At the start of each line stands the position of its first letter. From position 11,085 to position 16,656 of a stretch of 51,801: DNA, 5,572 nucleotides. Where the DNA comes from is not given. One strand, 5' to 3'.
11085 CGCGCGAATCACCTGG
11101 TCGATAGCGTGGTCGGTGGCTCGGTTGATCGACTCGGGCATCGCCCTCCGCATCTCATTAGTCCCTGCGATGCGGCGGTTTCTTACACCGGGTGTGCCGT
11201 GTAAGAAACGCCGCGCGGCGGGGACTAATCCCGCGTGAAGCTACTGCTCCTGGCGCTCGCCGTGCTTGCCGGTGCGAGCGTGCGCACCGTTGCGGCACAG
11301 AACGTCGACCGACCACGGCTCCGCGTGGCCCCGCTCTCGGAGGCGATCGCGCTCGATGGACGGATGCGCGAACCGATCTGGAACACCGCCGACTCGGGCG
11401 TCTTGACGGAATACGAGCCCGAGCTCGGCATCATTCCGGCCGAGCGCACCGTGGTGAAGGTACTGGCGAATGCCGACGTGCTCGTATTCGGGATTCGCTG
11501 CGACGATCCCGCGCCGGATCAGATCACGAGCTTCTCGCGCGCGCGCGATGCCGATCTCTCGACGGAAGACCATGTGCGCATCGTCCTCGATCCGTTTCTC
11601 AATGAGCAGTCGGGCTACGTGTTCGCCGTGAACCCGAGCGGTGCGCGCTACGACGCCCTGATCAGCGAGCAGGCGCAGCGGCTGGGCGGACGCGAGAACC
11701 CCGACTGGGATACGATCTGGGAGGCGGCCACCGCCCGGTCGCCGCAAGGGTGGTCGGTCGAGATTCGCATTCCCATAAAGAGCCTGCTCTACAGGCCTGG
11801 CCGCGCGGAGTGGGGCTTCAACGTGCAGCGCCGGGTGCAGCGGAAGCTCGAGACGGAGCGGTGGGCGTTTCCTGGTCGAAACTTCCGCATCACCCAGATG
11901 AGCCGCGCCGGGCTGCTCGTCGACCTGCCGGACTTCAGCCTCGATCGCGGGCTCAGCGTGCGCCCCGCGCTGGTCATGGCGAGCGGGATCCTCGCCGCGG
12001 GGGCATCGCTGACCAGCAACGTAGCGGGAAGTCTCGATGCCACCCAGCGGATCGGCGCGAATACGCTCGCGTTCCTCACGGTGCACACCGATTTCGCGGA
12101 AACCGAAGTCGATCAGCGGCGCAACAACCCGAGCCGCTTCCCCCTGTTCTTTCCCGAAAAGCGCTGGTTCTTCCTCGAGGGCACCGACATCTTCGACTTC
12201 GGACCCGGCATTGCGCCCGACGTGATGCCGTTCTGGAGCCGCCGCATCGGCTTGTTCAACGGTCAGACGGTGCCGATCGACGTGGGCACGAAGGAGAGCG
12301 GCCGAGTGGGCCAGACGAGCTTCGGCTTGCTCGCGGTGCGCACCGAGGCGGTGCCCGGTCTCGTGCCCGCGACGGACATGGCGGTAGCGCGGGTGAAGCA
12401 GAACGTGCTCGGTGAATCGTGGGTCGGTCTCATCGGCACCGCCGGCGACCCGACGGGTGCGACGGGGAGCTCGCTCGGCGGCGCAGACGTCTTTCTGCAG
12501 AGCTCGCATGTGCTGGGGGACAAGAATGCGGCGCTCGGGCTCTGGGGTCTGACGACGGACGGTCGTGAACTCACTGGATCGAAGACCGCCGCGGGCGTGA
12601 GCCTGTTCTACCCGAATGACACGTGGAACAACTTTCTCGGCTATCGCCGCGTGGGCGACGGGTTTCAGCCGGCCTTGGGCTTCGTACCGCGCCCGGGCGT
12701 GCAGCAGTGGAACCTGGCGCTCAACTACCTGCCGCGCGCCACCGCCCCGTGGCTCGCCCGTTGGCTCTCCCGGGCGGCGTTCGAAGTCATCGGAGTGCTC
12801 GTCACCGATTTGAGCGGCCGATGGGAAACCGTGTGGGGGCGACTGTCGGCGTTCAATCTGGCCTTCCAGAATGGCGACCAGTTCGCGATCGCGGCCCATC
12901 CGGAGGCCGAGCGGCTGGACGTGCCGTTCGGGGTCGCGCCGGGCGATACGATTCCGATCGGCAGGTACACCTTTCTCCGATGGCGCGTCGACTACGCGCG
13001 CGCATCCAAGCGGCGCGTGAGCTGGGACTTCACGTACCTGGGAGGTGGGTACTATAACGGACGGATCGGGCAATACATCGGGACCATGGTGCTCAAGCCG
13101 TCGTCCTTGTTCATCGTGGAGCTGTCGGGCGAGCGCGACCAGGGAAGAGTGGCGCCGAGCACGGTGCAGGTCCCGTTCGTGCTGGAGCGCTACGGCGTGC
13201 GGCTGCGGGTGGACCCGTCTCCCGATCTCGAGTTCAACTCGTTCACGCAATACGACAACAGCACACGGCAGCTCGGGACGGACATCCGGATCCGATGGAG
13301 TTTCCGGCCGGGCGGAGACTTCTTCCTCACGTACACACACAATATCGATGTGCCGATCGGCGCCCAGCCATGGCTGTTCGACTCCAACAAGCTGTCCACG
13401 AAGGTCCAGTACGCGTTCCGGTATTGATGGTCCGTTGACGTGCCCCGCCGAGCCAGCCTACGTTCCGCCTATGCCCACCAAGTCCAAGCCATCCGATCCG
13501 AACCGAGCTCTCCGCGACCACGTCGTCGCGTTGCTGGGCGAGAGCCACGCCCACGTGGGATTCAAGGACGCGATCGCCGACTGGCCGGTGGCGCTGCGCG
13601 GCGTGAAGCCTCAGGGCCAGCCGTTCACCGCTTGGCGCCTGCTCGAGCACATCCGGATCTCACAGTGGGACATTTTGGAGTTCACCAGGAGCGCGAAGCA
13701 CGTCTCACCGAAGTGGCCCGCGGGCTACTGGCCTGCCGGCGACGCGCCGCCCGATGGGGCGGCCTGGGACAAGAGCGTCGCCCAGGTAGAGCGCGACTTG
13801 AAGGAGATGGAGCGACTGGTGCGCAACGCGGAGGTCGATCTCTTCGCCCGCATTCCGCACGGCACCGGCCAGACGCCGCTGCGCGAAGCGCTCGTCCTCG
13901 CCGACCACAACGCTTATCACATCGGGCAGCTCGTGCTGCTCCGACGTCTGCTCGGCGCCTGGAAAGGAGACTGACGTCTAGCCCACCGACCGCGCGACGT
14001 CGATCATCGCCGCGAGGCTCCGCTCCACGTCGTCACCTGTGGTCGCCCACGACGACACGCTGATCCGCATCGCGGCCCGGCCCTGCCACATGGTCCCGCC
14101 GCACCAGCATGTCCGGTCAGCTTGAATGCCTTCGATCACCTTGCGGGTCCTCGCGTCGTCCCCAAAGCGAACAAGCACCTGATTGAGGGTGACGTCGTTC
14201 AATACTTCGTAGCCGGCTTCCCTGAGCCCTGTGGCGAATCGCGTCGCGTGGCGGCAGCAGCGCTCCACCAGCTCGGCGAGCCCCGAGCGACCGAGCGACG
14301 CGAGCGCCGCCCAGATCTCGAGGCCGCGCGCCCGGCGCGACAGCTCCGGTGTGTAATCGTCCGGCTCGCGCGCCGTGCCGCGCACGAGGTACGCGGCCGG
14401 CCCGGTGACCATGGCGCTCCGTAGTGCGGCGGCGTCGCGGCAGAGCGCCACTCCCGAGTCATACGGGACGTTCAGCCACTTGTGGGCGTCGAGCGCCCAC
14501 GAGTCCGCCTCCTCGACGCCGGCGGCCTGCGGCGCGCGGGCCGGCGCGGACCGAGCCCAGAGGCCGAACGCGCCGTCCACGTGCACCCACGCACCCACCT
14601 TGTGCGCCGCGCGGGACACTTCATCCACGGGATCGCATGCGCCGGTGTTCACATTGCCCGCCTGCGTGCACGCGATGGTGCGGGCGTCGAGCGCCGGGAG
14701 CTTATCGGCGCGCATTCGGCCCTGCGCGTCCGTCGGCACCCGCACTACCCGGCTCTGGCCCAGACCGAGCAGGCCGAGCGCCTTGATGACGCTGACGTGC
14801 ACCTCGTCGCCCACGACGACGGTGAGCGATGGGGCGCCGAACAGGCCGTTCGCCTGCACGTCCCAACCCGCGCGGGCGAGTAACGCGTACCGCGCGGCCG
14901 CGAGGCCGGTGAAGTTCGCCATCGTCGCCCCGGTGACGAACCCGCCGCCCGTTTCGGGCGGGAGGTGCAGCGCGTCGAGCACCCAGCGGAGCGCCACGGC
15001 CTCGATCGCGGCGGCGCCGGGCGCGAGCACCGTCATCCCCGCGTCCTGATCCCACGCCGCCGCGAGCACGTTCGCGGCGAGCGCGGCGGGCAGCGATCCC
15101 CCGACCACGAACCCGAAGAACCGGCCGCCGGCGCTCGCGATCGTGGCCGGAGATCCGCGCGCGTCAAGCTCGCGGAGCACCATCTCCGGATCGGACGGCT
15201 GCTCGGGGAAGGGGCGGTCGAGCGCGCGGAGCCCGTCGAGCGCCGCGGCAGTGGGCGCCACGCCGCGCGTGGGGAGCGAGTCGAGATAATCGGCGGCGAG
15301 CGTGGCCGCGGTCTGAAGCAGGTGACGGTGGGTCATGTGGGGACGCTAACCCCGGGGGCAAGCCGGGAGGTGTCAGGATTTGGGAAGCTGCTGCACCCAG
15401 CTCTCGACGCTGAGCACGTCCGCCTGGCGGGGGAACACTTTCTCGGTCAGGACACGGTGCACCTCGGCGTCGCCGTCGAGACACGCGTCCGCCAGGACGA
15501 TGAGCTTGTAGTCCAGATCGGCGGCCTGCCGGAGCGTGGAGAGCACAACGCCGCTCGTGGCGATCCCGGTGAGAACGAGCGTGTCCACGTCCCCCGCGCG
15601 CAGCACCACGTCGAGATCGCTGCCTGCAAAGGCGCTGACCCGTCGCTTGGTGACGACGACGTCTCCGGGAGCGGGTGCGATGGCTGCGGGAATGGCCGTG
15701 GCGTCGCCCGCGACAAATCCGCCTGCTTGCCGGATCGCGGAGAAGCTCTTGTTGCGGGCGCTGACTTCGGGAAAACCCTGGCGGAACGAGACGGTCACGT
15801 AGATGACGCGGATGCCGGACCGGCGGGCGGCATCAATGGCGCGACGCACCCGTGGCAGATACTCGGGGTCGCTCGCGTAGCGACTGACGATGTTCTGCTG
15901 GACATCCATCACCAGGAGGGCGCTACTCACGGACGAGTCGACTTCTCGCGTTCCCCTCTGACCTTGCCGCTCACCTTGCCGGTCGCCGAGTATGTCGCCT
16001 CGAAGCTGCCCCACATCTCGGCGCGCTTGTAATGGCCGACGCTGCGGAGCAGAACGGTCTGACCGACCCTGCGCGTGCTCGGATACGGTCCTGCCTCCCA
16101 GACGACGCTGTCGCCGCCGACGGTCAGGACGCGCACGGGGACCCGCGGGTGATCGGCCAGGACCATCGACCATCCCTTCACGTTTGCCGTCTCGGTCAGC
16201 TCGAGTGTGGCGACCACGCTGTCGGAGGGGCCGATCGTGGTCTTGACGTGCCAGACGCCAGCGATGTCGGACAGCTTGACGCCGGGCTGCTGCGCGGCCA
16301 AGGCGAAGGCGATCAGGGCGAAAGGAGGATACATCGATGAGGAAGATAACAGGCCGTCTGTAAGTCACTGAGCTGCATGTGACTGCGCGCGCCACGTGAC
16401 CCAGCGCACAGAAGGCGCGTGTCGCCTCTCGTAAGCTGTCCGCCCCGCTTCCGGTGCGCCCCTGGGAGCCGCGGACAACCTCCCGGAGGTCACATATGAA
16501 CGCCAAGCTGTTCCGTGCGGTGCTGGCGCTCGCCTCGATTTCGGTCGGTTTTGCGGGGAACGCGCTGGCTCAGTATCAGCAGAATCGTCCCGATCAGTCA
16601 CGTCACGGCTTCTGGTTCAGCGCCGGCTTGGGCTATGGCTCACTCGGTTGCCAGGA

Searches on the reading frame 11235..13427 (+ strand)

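Call 52: search_protein_families(library=pfam, proteins=[window:11235-13427:+], max_evalue=0.001)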
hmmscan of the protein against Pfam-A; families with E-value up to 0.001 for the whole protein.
window:11235-13427:+ (730 aa): 1 family
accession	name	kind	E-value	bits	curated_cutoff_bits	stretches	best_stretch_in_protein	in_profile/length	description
PF19313.5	DUF5916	-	2.4e-07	30.3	22.6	1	285-342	48-98/572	Domain of unknown function (DUF5916)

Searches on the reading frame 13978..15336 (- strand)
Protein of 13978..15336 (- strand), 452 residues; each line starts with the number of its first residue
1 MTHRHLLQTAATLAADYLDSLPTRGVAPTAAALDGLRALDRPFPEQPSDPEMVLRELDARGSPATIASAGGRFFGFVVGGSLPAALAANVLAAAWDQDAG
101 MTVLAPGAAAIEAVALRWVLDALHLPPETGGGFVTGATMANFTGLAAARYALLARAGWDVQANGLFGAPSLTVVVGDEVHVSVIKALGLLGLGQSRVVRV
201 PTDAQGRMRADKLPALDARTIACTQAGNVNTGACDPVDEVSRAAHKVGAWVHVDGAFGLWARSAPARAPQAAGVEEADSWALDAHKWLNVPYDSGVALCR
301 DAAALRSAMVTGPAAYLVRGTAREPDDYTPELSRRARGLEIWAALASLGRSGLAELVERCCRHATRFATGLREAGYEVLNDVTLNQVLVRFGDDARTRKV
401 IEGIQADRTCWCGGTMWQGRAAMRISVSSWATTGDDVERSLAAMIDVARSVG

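Call 52: search_protein_families(library=pfam, proteins=[window:13978-15336:-], max_evalue=0.001)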
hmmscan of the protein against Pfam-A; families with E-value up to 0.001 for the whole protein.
window:13978-15336:- (452 aa): 3 families
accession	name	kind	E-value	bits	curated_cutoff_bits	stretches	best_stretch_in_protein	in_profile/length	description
PF00282.25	Pyridoxal_deC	-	1e-33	117.1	27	1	39-387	8-370/375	Pyridoxal-dependent decarboxylase conserved domain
PF00266.25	Aminotran_5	-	3.3e-06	26.8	21.5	1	180-258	99-179/371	Aminotransferase class-V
PF01212.27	Beta_elim_lyase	-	8.5e-05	22.5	27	1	139-377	41-236/288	Beta-eliminating lyase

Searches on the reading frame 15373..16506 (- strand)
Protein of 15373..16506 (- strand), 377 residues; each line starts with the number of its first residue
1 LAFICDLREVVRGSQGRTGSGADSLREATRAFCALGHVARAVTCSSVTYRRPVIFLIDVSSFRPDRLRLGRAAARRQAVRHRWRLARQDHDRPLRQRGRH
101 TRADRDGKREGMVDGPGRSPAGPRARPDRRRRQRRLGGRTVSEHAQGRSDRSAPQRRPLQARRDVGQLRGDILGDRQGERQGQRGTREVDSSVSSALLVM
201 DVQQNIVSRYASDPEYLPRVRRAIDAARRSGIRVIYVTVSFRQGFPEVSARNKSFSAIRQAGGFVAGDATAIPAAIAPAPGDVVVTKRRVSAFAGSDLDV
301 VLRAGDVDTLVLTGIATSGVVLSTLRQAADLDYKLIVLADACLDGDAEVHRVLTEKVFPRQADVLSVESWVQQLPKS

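Call 53: search_protein_families(library=pfam, proteins=[window:15373-16506:-], max_evalue=0.001)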
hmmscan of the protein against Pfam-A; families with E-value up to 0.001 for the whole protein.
window:15373-16506:- (377 aa): 1 family
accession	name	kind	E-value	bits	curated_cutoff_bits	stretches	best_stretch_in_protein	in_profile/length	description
PF00857.26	Isochorismatase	-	2.6e-35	122.5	27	1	195-368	1-174/175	Isochorismatase domain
